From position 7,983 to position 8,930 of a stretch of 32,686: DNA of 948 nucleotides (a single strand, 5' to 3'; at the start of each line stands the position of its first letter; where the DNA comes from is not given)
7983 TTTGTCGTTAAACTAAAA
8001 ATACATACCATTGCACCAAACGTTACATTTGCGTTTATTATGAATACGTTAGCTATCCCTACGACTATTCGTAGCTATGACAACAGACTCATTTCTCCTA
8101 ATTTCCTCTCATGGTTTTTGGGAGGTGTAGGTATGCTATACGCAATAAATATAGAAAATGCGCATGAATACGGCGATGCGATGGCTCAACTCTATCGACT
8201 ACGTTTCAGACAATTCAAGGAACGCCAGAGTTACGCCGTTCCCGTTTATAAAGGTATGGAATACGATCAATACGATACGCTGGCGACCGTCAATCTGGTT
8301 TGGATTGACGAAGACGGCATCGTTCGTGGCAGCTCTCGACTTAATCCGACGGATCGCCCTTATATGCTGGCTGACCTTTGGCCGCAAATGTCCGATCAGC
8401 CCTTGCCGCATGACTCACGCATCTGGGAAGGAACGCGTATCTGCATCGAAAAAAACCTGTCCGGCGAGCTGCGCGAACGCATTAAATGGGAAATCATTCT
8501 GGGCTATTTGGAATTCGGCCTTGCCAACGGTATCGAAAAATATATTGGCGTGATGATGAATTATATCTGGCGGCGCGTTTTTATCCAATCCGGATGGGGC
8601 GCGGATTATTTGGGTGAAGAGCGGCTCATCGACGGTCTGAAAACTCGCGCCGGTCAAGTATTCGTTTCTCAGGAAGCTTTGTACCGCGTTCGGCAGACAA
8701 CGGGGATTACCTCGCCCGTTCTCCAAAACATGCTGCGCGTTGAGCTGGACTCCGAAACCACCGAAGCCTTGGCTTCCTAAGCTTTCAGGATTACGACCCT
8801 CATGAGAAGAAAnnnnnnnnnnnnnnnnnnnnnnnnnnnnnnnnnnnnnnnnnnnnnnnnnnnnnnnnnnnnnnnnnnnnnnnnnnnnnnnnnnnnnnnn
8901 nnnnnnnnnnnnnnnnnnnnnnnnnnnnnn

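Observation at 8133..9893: AHL quorum-sensing locus with a ribbon-helix-helix (RHH_4-like) gene between the synthase and a convergent receptor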

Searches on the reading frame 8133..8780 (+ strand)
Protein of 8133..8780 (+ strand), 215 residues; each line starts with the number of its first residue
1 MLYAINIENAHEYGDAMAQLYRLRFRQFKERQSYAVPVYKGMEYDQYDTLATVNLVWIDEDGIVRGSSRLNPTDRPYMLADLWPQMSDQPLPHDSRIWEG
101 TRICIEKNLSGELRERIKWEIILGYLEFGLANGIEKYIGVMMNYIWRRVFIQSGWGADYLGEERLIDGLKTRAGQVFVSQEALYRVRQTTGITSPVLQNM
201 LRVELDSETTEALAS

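Call 3: search_protein_families(library=pfam, proteins=[window:8133-8780:+], max_evalue=1)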
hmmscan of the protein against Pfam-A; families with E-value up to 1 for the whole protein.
window:8133-8780:+ (215 aa): 3 families
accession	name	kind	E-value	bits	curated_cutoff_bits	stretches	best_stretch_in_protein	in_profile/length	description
PF00765.23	Autoind_synth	-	1.4e-24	87.1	24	1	16-185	9-182/183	Autoinducer synthase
PF21926.2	FeeM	-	0.00027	21.2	27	1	20-113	2-98/158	N-acyl amino acid synthase FeeM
PF13444.12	Acetyltransf_5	-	0.0035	18.4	22.4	1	23-108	1-90/102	Acetyltransferase (GNAT) domain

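Call 4: search_protein_families(library=ncbifam, proteins=[window:8133-8780:+], max_evalue=1)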
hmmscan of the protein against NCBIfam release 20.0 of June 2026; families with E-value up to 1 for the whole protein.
window:8133-8780:+ (215 aa): 3 families
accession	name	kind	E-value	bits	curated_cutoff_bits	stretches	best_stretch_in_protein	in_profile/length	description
NF052393.1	AHserLSynTraI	equivalog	9.3e-20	70.8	250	1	4-189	5-194/212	acyl-homoserine-lactone synthase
NF010408.0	PRK13834.1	subfamily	1e-19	70.9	292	1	4-188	5-193/207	acyl-homoserine-lactone synthase TraI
TIGR03694.1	exosort_acyl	subfamily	0.061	12.7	111.95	1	15-70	17-74/241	PEP-CTERM/exosortase system-associated acyltransferase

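Call 14: find_homologous_proteins(query=window:8133-8780:+, max_evalue=0.00001)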
Query window:8133-8780:+ (215 aa): 94 proteins with E <= 0.00001 among 234 candidates.
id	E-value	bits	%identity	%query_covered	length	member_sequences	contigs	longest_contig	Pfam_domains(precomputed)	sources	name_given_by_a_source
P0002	2.5e-141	487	100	100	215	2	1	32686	PF00765.24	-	-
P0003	1.1e-117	409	84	100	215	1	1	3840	PF00765.24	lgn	-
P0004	4.9e-111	388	77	99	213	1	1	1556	PF13444.13,PF00765.24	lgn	-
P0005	1.3e-104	367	74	100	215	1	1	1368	PF00765.24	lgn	-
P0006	2.5e-102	359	76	94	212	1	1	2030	PF13444.13,PF00765.24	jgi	jgi:acyl homoserine lactone synthase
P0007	3.6e-102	359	73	100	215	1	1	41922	PF00765.24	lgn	-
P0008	1.5e-101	356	74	100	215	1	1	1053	PF00765.24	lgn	-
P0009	2.5e-101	356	74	95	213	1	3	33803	PF00765.24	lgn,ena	-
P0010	2.7e-101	356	74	100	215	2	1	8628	PF00765.24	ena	-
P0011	5.6e-101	355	74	99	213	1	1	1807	PF00765.24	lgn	-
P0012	2.8e-100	352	75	93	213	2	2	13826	PF00765.24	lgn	-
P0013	4.7e-100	352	77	93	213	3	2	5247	PF00765.24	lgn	-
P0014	1.3e-99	350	74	94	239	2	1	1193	PF00765.24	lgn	-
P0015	3.9e-99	349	73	100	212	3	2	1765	PF00765.24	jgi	-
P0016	4.6e-99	348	71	99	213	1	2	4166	PF00765.24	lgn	-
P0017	4.1e-97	342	71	99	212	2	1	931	PF00765.24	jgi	jgi:acyl homoserine lactone synthase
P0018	7.3e-97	341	74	93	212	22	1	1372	PF00765.24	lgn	-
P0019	3.9e-96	339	73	98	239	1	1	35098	PF00765.24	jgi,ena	-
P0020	9.5e-96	338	71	99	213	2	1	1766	PF00765.24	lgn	-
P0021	1.0e-95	337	72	93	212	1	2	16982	PF00765.24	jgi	jgi:acyl homoserine lactone synthase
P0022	4.9e-94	332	70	95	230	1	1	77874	PF00765.24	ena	-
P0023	3.7e-93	329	69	94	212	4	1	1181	PF00765.24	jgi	jgi:acyl homoserine lactone synthase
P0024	9.5e-93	328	71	93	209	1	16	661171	PF00765.24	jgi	jgi:N-acyl-L-homoserine lactone synthetase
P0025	1.2e-92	327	69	93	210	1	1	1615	PF21926.3,PF00765.24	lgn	-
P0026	2.5e-92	326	71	93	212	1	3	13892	PF00765.24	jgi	jgi:acyl homoserine lactone synthase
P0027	2.7e-92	326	70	93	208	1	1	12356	PF00765.24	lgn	-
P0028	4.2e-92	326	71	94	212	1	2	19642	PF00765.24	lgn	-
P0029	9.0e-92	325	71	93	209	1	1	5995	PF00765.24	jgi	jgi:N-acyl-L-homoserine lactone synthetase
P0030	7.8e-91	322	70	95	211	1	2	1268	PF00765.24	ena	-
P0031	5.1e-90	319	67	95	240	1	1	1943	PF00765.24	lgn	-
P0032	2.3e-87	310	68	93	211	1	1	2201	PF00765.24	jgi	jgi:acyl homoserine lactone synthase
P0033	3.7e-87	309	67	93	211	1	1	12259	PF21926.3,PF00765.24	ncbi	-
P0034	1.1e-86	308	68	93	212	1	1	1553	PF00765.24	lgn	-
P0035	1.2e-86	308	69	93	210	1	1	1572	PF00765.24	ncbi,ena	-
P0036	1.4e-85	304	68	93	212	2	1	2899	PF00765.24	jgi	jgi:N-acyl-L-homoserine lactone synthetase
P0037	2.3e-85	304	63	100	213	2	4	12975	PF00765.24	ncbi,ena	-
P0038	1.1e-83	298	66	92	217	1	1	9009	PF21926.3,PF00765.24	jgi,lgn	-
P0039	1.7e-83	298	66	93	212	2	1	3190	PF21926.3,PF00765.24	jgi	jgi:N-acyl-L-homoserine lactone synthetase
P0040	2.7e-83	297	66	93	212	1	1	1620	PF21926.3,PF00765.24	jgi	jgi:N-acyl-L-homoserine lactone synthetase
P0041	3.1e-83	297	65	95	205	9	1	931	PF00765.24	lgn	-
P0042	4.2e-83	296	66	93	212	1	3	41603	PF00765.24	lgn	-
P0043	9.5e-83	295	62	96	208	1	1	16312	PF21926.3,PF00765.24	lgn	-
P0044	3.2e-82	293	67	93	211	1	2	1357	PF00765.24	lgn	-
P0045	1.3e-79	285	63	94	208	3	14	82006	PF21926.3,PF00765.24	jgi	jgi:acyl homoserine lactone synthase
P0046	2.6e-79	284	65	93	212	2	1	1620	PF00765.24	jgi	-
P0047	5.3e-79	283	63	93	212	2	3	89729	PF00765.24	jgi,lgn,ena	-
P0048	6.9e-74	266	70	79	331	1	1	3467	PF13467.13,PF00765.24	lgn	-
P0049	9.1e-70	253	72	73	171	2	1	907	PF00765.24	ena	-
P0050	8.1e-66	240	65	77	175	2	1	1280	PF00765.24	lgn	-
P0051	1.7e-56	209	52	92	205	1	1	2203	PF13444.13,PF00765.24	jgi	jgi:acyl homoserine lactone synthase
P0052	2.0e-56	209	48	92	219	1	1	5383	PF00765.24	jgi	jgi:N-acyl-L-homoserine lactone synthetase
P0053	8.1e-56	207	74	59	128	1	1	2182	PF00765.24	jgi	jgi:acyl homoserine lactone synthase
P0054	8.3e-56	207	52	93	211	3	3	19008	PF13444.13,PF00765.24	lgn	-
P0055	1.2e-55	207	68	66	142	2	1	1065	PF00765.24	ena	-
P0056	2.7e-55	205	49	92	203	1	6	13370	PF13444.13,PF00765.24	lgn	-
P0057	1.6e-53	200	47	92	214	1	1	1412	PF21926.3,PF00765.24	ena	-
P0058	3.3e-53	199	50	92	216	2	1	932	PF13444.13,PF00765.24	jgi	jgi:acyl homoserine lactone synthase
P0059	1.4e-52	197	47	92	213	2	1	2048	PF21926.3,PF00765.24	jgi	jgi:N-acyl-L-homoserine lactone synthetase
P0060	2.9e-52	195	48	92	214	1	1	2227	PF00765.24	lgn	-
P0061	7.2e-52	194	47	92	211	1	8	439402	PF21926.3,PF00765.24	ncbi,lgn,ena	-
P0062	3.5e-51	192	47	95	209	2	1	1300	PF21926.3,PF00765.24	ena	-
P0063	3.8e-51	192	49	92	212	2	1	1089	PF00765.24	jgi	-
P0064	4.8e-50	188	77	50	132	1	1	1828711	PF00765.24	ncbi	ncbi:MAG: acyl-homoserine-lactone synthase [Alphaproteobacteria bacterium]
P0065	8.1e-50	187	47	92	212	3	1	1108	PF00765.24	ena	-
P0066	9.1e-50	187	47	92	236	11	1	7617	PF00765.24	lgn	-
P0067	1.7e-49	186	54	75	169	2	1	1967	PF21926.3,PF00765.24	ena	-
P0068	2.5e-49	186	47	92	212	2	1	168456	PF00765.24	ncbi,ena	-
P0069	7.7e-49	184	45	92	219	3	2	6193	PF00765.24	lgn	-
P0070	1.5e-48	183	45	96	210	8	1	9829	PF00765.24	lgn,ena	-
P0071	1.1e-47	180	47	92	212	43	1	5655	PF00765.24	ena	-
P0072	1.6e-47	180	46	95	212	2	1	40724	PF00765.24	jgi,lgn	jgi:acyl homoserine lactone synthase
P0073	1.9e-46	176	43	92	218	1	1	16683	PF00765.24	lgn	-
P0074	2.1e-46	176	45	92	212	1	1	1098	PF13444.13,PF00765.24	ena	-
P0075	5.2e-46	175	45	92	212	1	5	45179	PF13444.13,PF00765.24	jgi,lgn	-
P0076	2.2e-45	173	45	92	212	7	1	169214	PF00765.24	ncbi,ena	-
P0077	6.1e-45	172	41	95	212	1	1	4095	PF13444.13,PF00765.24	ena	-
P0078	9.3e-45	171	46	92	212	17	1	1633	PF00765.24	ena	-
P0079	1.2e-44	171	64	59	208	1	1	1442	PF21926.3,PF00765.24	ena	-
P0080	1.8e-43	167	42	96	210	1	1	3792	PF13444.13,PF00765.24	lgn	-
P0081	8.3e-43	165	41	96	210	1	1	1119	PF00765.24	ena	-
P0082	2.8e-42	163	54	73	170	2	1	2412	PF00765.24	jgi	jgi:acyl homoserine lactone synthase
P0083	2.8e-42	163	47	86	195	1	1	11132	PF00765.24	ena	-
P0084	1.5e-41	160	46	92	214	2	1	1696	PF00765.24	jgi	jgi:N-acyl-L-homoserine lactone synthetase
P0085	1.7e-40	157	46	92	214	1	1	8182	PF00765.24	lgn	-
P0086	3.6e-40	156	44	92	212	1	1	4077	PF00765.24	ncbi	-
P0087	1.0e-38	151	44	73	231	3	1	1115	PF00765.24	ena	-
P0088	1.1e-38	151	50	73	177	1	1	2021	PF00765.24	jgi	jgi:acyl homoserine lactone synthase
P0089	1.1e-38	151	65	53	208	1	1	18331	PF00765.24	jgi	jgi:hypothetical protein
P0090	1.2e-38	151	44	75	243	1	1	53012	PF00765.24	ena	-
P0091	1.3e-37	148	41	93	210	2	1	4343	PF00765.24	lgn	-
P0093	2.5e-37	147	40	93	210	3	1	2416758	PF00765.24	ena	-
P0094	4.4e-36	143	40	93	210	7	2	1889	PF00765.24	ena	-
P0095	5.9e-32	129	39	94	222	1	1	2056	PF21926.3,PF00765.24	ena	-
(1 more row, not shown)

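Call 16: find_encoding_contigs(protein=P0007, flank=4000, max_places=2)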
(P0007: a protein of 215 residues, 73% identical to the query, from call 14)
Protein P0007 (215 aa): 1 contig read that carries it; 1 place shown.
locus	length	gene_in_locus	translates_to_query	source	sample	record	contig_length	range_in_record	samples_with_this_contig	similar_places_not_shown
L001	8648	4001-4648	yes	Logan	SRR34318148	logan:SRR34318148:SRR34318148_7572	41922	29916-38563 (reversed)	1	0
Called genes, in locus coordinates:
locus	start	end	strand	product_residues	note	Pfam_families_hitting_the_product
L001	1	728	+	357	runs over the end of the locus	PF01594:AI-2E_transport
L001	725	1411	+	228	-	PF00308:Bac_DnaA (faint), PF22688:Hda_lid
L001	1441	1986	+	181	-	PF09335:VTT_dom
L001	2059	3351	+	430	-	PF00709:Adenylsucc_synt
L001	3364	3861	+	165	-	-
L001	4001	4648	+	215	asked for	PF00765:Autoind_synth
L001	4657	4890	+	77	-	-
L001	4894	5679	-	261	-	PF03472:Autoind_bind, PF00196:GerE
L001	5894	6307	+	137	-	-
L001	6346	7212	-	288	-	PF13371:TPR_9 (faint), PF13369:Transglut_core2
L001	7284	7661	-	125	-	PF02021:UPF0102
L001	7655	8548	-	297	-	PF00226:DnaJ, PF01556:DnaJ_C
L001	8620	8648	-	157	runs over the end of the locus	PF13441:Gly-zipper_YMGG (weak), PF05433:Rick_17kDa_Anti, PF16998:17kDa_Anti_2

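Call 17: find_encoding_contigs(protein=P0024, flank=4000, max_places=3)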
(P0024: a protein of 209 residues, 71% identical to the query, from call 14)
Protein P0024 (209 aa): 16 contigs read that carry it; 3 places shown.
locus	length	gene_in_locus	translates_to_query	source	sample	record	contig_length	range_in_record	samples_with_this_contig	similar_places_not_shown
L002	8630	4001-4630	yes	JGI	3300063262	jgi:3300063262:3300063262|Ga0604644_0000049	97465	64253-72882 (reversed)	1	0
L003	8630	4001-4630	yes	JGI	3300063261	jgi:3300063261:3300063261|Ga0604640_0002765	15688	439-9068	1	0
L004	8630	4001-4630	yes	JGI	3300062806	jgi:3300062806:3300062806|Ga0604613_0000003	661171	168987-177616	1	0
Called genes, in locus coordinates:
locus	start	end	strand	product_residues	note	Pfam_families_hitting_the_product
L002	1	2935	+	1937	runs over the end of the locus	-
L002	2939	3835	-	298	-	PF05721:PhyH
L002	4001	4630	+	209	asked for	PF00765:Autoind_synth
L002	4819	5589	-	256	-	PF03472:Autoind_bind, PF00196:GerE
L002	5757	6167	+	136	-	-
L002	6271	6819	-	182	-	-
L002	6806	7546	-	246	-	PF00121:TIM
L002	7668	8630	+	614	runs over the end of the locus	PF13623:SurA_N_2, PF13624:SurA_N_3, PF13145:Rotamase_2, PF00639:Rotamase (weak), PF13145:Rotamase_2 (weak)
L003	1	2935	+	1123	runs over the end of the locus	?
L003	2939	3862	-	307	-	PF05721:PhyH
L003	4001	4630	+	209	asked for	PF00765:Autoind_synth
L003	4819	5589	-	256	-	PF03472:Autoind_bind, PF00196:GerE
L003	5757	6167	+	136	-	-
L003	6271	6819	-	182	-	-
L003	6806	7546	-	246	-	PF00121:TIM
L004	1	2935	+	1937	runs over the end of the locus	-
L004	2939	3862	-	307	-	PF05721:PhyH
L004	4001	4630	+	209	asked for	PF00765:Autoind_synth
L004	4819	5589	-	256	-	PF03472:Autoind_bind, PF00196:GerE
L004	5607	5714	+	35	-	-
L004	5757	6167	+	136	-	-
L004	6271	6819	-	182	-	-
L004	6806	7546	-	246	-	PF00121:TIM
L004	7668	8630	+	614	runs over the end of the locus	PF13623:SurA_N_2, PF13624:SurA_N_3, PF13145:Rotamase_2, PF00639:Rotamase (weak), PF13145:Rotamase_2 (weak)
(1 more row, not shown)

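Call 18: find_encoding_contigs(protein=P0061, flank=4000, max_places=3)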
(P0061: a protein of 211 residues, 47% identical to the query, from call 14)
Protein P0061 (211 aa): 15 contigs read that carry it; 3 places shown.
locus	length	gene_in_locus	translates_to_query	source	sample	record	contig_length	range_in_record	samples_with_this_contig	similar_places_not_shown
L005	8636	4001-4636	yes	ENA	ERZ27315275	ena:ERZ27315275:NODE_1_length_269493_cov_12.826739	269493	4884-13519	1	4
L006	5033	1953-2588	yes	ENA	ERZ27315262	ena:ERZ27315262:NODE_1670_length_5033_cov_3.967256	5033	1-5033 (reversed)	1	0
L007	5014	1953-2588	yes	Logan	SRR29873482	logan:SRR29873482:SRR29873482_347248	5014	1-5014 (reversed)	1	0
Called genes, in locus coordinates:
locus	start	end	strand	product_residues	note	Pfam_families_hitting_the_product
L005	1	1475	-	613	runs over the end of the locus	PF00270:DEAD, PF00271:Helicase_C, PF16124:RecQ_Zn_bind, PF09382:RQC, PF00570:HRDC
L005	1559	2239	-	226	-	PF02353:CMAS (weak), PF13847:Methyltransf_31, PF08241:Methyltransf_11, PF08242:Methyltransf_12, PF13649:Methyltransf_25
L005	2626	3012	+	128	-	PF13560:HTH_31, PF01381:HTH_3, PF13443:HTH_26 (weak)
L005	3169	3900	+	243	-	PF03472:Autoind_bind, PF00196:GerE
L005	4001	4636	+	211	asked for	PF00765:Autoind_synth, PF21926:FeeM (weak)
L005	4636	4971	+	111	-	-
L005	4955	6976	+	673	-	PF00676:E1_dh, PF02779:Transket_pyr, PF02780:Transketolase_C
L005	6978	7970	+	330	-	PF00364:Biotin_lipoyl, PF00198:2-oxoacid_dh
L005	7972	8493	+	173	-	-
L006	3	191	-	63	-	?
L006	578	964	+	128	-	PF13560:HTH_31, PF01381:HTH_3, PF13443:HTH_26 (weak)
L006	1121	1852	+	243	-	PF03472:Autoind_bind, PF00196:GerE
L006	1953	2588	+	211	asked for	PF00765:Autoind_synth, PF21926:FeeM (weak)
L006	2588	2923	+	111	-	-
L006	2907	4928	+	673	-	PF00676:E1_dh, PF02779:Transket_pyr, PF02780:Transketolase_C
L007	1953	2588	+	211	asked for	PF00765:Autoind_synth, PF21926:FeeM (weak)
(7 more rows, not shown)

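Call 26: find_related_loci(query=A1, collection=genome_contigs, flank=4000)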
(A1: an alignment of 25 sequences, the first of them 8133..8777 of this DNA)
Query A1 (215 aa) in genome_contigs; peptide patterns used: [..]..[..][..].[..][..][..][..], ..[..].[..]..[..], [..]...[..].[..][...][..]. (x = any residue, [..] = any of these).
600 stretches matched a pattern (row limit reached: there are more); 587 encode a relative of the query (tblastn E <= 1e-3); the best 80 are kept; 80 distinct loci.
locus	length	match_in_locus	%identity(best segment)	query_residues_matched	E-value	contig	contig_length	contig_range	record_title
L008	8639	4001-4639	63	1-215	7e-91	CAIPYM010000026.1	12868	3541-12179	MAG: uncultured proteobacterium isolate I2_bin-123 genome assembly, contig: bin-123:26/76, whole genome shotgun sequence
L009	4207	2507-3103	51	1-197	9e-61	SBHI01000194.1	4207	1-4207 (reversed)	MAG: Alphaproteobacteria bacterium isolate M3014 scaffold_7289_1, whole genome shotgun sequence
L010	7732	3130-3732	49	1-200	7e-58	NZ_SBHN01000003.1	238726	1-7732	Telmatospirillum sp. J64-1 Scaffold3, whole genome shotgun sequence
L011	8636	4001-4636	44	1-212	8e-58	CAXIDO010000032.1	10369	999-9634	MAG TPA_asm: uncultured Methyloligella sp. isolate ERR7163067_binner23_112 genome assembly, contig: ERZ8868625.7370, who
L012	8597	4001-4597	48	1-198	4e-57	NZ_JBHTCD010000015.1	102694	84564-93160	Insolitispirillum peregrinum strain CCUG 13795 GCM70025272_83, whole genome shotgun sequence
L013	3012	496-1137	45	1-212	2e-55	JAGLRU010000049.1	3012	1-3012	MAG: Alphaproteobacteria bacterium isolate RS_9_27 ROV157_9.bin.27.fa_49, whole genome shotgun sequence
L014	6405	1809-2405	46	1-197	3e-54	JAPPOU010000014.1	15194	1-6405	MAG: Alphaproteobacteria bacterium isolate SB9155_S4_bin_4 NODE_724_length_15194_cov_9.63399, whole genome shotgun seque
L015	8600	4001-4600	43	1-198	3e-54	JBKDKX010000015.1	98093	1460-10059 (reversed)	MAG: Alphaproteobacteria bacterium isolate samp_2119_metabat2_316 samp_2119_834455, whole genome shotgun sequence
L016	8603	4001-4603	45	1-198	5e-53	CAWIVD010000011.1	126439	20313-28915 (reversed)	MAG: uncultured Alphaproteobacteria bacterium isolate MFD01689.bin.1.60 genome assembly, contig: contig_12065, whole gen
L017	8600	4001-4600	47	1-197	5e-53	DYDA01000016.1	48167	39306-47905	MAG TPA_asm: Micavibrio sp. isolate IMS_BF NODE_87_length_48179_cov_10.9497, whole genome shotgun sequence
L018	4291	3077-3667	45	4-199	2e-52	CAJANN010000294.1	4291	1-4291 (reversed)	MAG: uncultured Rhodospirillaceae bacterium isolate Loc080925-5-5m_bin-0134 genome assembly, contig: bin-0134:294/370, w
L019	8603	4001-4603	45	1-198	1e-52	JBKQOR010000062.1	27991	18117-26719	MAG: Rhodomicrobium sp. isolate LAWAr2D2E2F__bin_105 LAWAr2D2E2F_000000042676, whole genome shotgun sequence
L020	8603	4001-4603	44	1-198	5e-52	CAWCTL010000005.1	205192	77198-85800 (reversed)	MAG: uncultured Alphaproteobacteria bacterium isolate MFD01716.bin.1.173 genome assembly, contig: contig_31275, whole ge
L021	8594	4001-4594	46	1-197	7e-52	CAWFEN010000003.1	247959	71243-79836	MAG: uncultured Alphaproteobacteria bacterium isolate MFD04463.bin.1.296 genome assembly, contig: contig_20680, whole ge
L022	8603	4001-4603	44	1-198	1e-51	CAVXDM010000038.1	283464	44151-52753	MAG: uncultured Alphaproteobacteria bacterium isolate MFD04428.bin.2.7 genome assembly, contig: contig_35420, whole geno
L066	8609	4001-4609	34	1-198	4e-34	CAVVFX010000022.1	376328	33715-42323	MAG: Terriglobia bacterium isolate MFD01716.bin.2.1 genome assembly, contig: contig_74546, whole genome shotgun sequence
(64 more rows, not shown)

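Call 33: search_dna_similar(query=window:8133-8777:+, collection=plasmids, mode=protein, max_evalue=1e-10, max_rows=40)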
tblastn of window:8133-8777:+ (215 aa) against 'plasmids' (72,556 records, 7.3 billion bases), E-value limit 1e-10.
Records with a match: 258; places in all: 274; records where one place covers at least 80% of the query: 225.
Best place of each record, by identity: <60% 258.
By first word of the organism name: Agrobacterium 59; Rhizobium 58; Bradyrhizobium 53; Sinorhizobium 19; Sphingobium 12; Ensifer 6; Leisingera 5; Mesorhizobium 4; Thioclava 3; Sphingomonas 3; and 27 more.
By predicted mobility (MOB-suite, as given by PLSDB): conjugative 185; non-mobilizable 61; mobilizable 12.
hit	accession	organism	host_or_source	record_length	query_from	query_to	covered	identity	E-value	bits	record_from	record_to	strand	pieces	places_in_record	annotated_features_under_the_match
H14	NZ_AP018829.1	Asticcacaulis excentricus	Lemna minor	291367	21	196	82%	38.5%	3e-30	124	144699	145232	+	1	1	acyl-homoserine-lactone synthase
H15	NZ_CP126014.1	Bradyrhizobium japonicum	Glycine max,soybean,root nodule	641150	20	215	91%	32.8%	1e-21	99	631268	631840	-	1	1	acyl-homoserine-lactone synthase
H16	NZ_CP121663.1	Rhizobium sp. CB3090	Gliricidia sp.,cell culture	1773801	14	205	89%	33.2%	6e-16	83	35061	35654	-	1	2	record has no annotation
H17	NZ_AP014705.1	Methylobacterium aquaticum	-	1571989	2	197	91%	32.0%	5e-17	86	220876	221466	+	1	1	none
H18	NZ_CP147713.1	Bradyrhizobium septentrionale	Glycine max,cell culture,Root nodule ...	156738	11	192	85%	34.0%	1e-18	91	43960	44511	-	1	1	acyl-homoserine-lactone synthase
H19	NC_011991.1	Allorhizobium ampelinum S4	Vitis vinifera cv. 'Izsaki Sarfeher'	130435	1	204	95%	30.1%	1e-16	85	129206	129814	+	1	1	acyl-homoserine-lactone synthase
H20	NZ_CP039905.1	Agrobacterium tumefaciens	-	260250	1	213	99%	28.7%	8e-15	80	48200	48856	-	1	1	acyl-homoserine-lactone synthase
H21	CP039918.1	Agrobacterium tumefaciens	-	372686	1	213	99%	28.7%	8e-15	80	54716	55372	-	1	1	N-acyl-L-homoserine lactone (AHL) synthase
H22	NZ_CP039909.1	Agrobacterium tumefaciens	-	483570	1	213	99%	28.7%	8e-15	80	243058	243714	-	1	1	acyl-homoserine-lactone synthase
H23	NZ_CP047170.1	Ponticoccus alexandrii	surface sea water,shallow sea, symbosis ...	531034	1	213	99%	28.6%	1e-18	91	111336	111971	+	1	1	acyl-homoserine-lactone synthase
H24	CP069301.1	Bradyrhizobium sp. PSBB068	monoisolate,Minnesota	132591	20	199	84%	33.9%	9e-21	97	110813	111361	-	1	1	GNAT family N-acetyltransferase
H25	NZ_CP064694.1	Bradyrhizobium sp. 187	Acmispon strigosus,cell culture,root ...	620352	1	197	92%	30.7%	1e-21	99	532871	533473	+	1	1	acyl-homoserine-lactone synthase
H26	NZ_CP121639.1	Rhizobium leguminosarum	Trifolium ambiguum,cell culture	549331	14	215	94%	29.9%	3e-13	75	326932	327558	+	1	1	acyl-homoserine-lactone synthase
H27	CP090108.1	Rhizobium leguminosarum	Trifolium ambiguum,Cell culture,Plant ...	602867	14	215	94%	29.9%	3e-13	75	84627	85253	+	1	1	GNAT family N-acetyltransferase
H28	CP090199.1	Rhizobium leguminosarum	Trifolium ambiguum,Cell culture,nodule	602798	14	215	94%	29.9%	3e-13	75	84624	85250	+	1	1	GNAT family N-acetyltransferase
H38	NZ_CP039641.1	Azospirillum sp. TSH100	soil,soil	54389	13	186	81%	34.3%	1e-23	105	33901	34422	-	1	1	acyl-homoserine-lactone synthase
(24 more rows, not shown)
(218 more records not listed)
